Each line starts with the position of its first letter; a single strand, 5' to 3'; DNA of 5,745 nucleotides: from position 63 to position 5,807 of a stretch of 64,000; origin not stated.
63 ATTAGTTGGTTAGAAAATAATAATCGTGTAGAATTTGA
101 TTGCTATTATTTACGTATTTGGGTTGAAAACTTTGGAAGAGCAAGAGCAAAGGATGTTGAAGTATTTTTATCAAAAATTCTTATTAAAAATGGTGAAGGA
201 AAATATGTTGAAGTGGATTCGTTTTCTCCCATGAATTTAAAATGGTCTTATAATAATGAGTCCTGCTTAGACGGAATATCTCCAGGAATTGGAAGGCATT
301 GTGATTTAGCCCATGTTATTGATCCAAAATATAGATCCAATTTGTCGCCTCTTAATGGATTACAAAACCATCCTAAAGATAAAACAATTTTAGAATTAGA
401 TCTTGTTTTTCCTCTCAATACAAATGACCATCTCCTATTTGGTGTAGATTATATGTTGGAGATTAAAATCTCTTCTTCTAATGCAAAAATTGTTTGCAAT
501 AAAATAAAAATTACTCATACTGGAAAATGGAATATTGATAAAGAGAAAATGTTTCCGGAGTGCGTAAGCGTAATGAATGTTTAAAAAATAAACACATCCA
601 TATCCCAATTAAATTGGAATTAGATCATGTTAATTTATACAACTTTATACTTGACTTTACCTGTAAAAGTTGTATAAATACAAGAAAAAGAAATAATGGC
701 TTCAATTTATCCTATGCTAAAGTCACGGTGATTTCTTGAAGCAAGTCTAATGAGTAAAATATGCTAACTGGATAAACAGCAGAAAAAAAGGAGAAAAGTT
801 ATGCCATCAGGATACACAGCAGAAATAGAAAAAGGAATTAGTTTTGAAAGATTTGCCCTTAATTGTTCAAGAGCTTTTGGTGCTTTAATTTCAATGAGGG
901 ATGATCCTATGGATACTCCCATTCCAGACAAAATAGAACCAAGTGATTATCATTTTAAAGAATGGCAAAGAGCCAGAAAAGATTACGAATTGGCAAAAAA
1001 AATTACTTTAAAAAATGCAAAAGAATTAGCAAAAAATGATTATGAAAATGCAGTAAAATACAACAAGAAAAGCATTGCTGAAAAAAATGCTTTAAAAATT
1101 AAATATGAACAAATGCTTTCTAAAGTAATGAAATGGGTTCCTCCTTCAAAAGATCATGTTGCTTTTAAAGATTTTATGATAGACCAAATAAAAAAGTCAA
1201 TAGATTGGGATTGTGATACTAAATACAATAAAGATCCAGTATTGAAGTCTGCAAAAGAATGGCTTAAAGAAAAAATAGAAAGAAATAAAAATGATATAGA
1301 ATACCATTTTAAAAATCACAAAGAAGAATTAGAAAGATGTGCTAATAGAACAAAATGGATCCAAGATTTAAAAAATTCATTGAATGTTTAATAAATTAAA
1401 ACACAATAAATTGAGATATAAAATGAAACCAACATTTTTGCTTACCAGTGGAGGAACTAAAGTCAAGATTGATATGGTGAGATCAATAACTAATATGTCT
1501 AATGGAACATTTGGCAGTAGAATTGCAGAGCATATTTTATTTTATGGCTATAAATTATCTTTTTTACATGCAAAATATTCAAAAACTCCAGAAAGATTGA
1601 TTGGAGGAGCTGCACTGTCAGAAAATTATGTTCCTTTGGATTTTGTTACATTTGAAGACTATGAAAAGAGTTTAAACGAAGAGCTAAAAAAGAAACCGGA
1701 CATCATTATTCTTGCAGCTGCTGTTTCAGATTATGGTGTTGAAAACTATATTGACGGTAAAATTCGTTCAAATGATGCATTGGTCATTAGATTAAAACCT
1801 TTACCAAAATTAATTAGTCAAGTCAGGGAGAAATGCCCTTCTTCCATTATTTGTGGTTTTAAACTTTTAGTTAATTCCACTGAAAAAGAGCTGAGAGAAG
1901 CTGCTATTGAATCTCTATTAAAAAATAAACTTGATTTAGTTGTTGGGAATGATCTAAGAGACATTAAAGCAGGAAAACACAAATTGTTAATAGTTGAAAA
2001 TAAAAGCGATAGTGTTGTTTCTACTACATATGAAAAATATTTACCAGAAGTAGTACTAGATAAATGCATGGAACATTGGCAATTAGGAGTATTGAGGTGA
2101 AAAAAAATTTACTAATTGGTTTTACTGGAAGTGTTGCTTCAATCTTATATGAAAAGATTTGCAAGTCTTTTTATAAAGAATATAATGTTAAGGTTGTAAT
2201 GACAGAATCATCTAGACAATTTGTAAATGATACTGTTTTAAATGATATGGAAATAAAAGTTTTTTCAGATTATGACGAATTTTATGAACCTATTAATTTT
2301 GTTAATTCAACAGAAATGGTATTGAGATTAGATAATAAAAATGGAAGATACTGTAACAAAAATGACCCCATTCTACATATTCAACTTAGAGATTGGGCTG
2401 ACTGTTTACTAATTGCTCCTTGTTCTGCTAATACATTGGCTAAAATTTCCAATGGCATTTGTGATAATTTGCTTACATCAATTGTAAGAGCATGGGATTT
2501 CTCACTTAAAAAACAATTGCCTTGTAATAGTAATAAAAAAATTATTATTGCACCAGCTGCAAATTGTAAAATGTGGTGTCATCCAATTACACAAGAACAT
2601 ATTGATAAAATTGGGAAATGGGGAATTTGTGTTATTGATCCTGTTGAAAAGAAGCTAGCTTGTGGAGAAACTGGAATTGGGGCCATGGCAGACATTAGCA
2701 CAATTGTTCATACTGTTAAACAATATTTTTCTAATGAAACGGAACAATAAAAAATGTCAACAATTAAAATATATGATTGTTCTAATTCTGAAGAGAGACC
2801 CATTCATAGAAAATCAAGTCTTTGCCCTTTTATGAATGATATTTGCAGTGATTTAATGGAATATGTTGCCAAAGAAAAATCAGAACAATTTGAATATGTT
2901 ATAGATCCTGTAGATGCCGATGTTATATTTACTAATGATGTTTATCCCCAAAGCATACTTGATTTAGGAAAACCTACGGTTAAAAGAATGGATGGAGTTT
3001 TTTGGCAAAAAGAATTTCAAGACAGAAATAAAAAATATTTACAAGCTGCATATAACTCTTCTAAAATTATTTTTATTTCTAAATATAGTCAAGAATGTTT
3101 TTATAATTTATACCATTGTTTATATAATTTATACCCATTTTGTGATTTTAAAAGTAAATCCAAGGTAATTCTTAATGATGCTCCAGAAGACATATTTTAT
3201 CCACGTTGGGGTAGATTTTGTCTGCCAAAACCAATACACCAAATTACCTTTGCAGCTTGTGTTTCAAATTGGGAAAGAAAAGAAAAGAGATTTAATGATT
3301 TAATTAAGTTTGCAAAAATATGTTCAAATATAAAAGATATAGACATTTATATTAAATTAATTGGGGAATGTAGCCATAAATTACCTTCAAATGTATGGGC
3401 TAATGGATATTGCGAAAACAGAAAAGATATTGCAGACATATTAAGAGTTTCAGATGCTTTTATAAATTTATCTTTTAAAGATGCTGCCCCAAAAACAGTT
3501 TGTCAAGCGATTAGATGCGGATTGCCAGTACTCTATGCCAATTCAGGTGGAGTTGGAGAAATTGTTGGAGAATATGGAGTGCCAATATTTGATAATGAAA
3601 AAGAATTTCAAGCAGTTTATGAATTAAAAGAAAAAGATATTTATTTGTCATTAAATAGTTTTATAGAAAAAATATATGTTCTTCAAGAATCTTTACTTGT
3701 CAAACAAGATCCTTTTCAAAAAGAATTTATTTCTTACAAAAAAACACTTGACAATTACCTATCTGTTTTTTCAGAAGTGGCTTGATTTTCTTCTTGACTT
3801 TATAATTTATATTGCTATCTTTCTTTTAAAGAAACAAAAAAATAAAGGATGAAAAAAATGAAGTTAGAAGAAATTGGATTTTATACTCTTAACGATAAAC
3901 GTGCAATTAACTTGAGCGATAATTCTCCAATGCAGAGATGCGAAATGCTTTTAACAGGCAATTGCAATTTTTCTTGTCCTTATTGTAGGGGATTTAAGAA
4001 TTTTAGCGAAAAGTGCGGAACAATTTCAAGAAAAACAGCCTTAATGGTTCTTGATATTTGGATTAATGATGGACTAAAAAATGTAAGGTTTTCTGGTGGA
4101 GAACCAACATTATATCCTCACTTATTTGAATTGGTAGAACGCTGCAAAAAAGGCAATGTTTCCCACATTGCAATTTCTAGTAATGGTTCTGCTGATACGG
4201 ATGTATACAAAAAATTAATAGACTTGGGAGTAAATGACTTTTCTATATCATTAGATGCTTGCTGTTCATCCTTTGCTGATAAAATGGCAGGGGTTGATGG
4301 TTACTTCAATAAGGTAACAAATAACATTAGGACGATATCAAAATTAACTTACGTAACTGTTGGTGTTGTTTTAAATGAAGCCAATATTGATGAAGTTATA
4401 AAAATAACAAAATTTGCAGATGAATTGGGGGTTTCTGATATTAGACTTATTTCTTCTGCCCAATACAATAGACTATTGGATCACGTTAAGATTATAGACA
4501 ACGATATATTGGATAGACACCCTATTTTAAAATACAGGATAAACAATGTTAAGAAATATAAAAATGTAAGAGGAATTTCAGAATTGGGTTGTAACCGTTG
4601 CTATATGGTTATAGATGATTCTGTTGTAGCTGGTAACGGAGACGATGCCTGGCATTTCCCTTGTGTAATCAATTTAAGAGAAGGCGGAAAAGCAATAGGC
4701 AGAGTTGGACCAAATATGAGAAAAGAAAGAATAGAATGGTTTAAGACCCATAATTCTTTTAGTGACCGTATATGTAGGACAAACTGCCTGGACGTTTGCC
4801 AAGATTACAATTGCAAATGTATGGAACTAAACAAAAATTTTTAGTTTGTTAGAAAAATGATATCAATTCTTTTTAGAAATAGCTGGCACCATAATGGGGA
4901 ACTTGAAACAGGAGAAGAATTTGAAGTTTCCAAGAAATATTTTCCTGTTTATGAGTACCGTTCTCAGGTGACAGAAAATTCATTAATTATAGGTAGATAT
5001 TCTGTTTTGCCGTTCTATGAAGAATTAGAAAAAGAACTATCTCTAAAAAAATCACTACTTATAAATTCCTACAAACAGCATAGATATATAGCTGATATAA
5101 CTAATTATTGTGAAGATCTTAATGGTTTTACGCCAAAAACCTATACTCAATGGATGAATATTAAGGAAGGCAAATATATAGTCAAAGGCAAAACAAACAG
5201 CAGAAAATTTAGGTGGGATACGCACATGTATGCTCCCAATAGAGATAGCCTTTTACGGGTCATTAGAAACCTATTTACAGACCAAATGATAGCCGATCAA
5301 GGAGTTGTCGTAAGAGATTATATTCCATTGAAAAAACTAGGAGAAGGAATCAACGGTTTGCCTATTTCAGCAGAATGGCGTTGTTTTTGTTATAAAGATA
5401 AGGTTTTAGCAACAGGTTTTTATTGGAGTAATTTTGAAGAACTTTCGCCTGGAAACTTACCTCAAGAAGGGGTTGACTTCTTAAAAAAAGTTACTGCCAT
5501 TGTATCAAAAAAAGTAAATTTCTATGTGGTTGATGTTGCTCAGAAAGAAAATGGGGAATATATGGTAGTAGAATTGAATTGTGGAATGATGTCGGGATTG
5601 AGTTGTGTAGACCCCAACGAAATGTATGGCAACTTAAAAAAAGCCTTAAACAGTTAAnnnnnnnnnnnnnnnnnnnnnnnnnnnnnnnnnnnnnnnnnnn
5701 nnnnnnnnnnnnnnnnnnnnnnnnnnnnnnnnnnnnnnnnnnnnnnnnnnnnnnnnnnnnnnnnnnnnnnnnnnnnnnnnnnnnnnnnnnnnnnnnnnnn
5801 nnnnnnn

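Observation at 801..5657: Operon combining reverse-ordered split coaB-coaC with a glycosyltransferase, a radical SAM enzyme and an ATP-grasp enzyme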

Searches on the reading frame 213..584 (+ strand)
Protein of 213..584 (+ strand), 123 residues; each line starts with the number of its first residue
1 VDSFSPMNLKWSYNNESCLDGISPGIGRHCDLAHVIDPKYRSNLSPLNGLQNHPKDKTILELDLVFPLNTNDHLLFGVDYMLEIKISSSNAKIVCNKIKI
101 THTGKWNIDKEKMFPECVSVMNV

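Call 3: search_protein_families(library=pfam, proteins=[window:213-584:+], max_evalue=0.1)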
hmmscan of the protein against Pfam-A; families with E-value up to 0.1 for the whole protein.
window:213-584:+ (123 aa): 0 families

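Call 4: search_protein_families(library=phrogs, proteins=[window:213-584:+], max_evalue=0.01)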
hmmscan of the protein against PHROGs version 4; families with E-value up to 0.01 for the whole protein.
window:213-584:+ (123 aa): 0 families

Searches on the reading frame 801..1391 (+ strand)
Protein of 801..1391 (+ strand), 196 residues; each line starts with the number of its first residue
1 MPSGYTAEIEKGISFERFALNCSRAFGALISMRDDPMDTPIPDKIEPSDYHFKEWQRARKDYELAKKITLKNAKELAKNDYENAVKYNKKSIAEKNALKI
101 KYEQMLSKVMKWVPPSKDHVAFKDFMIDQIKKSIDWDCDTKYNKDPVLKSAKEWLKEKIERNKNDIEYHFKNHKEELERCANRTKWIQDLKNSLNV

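Call 3: search_protein_families(library=pfam, proteins=[window:801-1391:+], max_evalue=0.1)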
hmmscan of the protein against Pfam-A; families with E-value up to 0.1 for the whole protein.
window:801-1391:+ (196 aa): 0 families

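Call 4: search_protein_families(library=phrogs, proteins=[window:801-1391:+], max_evalue=0.01)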
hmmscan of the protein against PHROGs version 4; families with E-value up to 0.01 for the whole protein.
window:801-1391:+ (196 aa): 1 family
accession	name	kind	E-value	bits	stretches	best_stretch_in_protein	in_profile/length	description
phrog_8905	-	unknown function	3.2e-33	116.3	1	1-195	1-211/215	-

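Call 6: search_protein_families(library=ncbifam, proteins=[window:801-1391:+], max_evalue=0.01)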
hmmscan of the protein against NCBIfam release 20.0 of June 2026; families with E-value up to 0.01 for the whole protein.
window:801-1391:+ (196 aa): 0 families

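Call 75: search_dna_similar(query=window:801-1391:+, collection=phages, mode=protein, max_rows=15, max_evalue=0.001)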
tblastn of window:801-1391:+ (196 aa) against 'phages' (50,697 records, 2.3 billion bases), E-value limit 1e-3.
Records with a match: 26; places in all: 26; records where one place covers at least 80% of the query: 26.
Best place of each record, by identity: <60% 26.
By first word of the organism name: Bacillus 14; Streptomyces 4; Pseudomonas 2; Sinorhizobium 2; Caulobacter 2; Bacteriophage 1; Phage 1.
By host as written in the record: Pseudomonas putida 2; Bacillus anthracis 2; Sinorhizobium meliloti 2; Caulobacter crescentus CB15 2; Streptomyces griseus ATCC 10137 2; Streptomyces mirabilis NRRL B-2400 2; - 2; Bacillus megaterium DSM 319 2; and 7 more.
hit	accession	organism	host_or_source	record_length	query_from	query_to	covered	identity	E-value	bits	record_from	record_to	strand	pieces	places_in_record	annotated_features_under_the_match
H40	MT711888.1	Pseudomonas phage Dolphis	Pseudomonas putida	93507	1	196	100%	40.6%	7e-37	140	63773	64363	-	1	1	hypothetical protein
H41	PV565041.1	Pseudomonas phage Jeremy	Pseudomonas putida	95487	1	196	100%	40.6%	7e-37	140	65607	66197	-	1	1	hypothetical protein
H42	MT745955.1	Bacillus phage J5a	Bacillus anthracis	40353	1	194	99%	40.4%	4e-42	155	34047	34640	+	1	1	hypothetical protein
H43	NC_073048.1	Bacillus phage J5a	Bacillus anthracis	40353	1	194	99%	40.4%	4e-42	155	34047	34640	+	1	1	hypothetical protein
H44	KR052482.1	Sinorhizobium phage phiN3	Sinorhizobium meliloti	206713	1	194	99%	33.8%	1e-29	120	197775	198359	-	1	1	hypothetical protein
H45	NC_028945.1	Sinorhizobium phage phiN3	Sinorhizobium meliloti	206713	1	194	99%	33.8%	1e-29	120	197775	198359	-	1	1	hypothetical protein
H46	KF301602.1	Caulobacter phage Cr30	Caulobacter crescentus CB15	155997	1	196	100%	33.0%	2e-31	125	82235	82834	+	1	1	hypothetical protein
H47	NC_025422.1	Caulobacter phage Cr30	Caulobacter crescentus CB15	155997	1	196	100%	33.0%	2e-31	125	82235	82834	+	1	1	hypothetical protein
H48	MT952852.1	Streptomyces phage Beuffert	Streptomyces griseus ATCC 10137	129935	1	196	100%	31.3%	5e-23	100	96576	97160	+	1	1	183: hypothetical protein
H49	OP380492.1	Bacillus phage Nachito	Bacillus sp. ET1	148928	1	190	97%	32.0%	1e-29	120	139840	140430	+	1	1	hypothetical protein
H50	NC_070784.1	Streptomyces phage TunaTartare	Streptomyces mirabilis NRRL B-2400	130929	1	176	90%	33.5%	5e-17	84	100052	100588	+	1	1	188: hypothetical protein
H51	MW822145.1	Streptomyces phage TunaTartare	Streptomyces mirabilis NRRL B-2400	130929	1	176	90%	33.5%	5e-17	84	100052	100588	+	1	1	188: hypothetical protein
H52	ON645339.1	Streptomyces phage Sham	Streptomyces griseus ATCC 10137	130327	1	190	97%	31.0%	1e-17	86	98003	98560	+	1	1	180: hypothetical protein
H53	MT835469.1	Bacteriophage sp.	human fecal samples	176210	1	194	99%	29.8%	3e-17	85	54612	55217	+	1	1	record has no annotation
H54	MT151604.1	Bacillus phage P59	Cytobacillus oceanisediminis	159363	1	194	99%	29.6%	3e-17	84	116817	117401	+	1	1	hypothetical protein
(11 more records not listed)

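Call 77: search_protein_families(library=padloc, proteins=[window:801-1391:+], max_evalue=0.01)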
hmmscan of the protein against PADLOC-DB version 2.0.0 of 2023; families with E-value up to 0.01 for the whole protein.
window:801-1391:+ (196 aa): 0 families

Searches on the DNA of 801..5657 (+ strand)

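Call 5: search_dna_similar(query=window:801-5657:+, collection=phages, mode=distant, max_rows=20)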
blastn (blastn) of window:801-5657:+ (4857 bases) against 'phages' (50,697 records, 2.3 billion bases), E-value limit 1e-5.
Records with a match: 2; places in all: 4; records where one place covers at least 80% of the query: 0.
Best place of each record, by identity: 60-80% 2.
By first word of the organism name: uncultured 2.
By host as written in the record: - 2.
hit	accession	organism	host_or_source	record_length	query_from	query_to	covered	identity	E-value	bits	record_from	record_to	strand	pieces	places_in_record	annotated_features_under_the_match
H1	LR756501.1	uncultured phage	metagenomic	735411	3280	3998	15%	64.9%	3e-28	134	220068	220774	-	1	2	record has no annotation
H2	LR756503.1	uncultured phage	metagenomic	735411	3280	3998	15%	64.9%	3e-28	134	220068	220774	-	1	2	record has no annotation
